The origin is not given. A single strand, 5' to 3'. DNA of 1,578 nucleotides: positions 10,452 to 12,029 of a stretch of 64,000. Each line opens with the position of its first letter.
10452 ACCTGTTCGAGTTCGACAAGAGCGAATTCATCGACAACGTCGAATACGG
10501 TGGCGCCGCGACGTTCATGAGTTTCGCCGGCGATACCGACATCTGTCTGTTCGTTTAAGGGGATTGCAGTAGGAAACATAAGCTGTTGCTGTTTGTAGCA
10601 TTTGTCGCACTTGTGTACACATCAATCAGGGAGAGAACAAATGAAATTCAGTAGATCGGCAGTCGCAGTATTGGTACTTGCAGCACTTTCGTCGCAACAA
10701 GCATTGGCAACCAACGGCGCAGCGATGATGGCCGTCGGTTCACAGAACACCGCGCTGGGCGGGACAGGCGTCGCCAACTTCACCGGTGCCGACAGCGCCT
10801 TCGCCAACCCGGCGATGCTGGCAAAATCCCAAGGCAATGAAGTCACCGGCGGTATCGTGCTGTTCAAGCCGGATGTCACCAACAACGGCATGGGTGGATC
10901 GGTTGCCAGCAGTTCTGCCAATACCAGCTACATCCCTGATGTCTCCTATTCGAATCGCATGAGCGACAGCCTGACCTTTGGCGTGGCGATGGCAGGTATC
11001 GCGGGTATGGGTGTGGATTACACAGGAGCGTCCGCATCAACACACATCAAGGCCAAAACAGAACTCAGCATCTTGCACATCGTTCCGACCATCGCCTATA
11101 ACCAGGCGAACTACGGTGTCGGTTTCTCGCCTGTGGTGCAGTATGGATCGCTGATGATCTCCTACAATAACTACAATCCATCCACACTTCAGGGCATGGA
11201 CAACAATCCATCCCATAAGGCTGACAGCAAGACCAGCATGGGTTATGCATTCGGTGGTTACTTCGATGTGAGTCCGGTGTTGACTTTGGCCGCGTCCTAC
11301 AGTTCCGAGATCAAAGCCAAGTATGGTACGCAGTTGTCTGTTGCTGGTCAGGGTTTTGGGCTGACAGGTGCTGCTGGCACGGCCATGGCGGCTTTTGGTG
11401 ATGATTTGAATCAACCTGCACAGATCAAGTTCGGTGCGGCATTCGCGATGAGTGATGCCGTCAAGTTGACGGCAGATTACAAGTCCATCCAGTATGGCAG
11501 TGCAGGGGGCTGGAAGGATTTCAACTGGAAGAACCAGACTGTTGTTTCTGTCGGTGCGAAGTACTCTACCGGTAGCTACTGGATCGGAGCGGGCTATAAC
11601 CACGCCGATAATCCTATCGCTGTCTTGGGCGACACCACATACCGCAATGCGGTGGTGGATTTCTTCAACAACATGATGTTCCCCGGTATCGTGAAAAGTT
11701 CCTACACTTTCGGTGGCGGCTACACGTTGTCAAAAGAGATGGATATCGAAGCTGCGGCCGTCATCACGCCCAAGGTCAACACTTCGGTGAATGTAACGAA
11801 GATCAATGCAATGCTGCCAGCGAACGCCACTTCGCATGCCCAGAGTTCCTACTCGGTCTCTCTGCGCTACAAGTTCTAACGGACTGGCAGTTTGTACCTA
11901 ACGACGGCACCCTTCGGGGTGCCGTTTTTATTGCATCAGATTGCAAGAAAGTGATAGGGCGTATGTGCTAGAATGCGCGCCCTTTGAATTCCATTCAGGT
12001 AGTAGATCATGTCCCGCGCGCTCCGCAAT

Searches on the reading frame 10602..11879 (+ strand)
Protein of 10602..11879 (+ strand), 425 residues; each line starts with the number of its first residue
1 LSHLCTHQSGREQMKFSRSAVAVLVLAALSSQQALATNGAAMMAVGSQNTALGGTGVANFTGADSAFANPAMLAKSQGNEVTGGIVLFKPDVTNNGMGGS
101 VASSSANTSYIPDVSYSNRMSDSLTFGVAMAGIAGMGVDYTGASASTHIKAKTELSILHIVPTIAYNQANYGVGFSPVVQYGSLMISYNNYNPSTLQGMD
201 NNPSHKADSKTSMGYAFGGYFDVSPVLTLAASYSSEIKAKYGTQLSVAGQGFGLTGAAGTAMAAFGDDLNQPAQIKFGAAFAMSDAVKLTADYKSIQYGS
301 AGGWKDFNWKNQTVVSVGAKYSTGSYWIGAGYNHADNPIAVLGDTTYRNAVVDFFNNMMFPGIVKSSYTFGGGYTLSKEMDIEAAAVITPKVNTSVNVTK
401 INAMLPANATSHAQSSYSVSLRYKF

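Call 91: search_protein_families(library=pfam, proteins=[window:10602-11879:+], max_evalue=0.00001)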
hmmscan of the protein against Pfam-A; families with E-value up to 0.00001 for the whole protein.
window:10602-11879:+ (425 aa): 1 family
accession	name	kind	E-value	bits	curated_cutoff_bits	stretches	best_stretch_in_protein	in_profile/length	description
PF03349.22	Toluene_X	-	2.8e-19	69.3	29.7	1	31-425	5-421/421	Outer membrane protein transport protein (OMPP1/FadL/TodX)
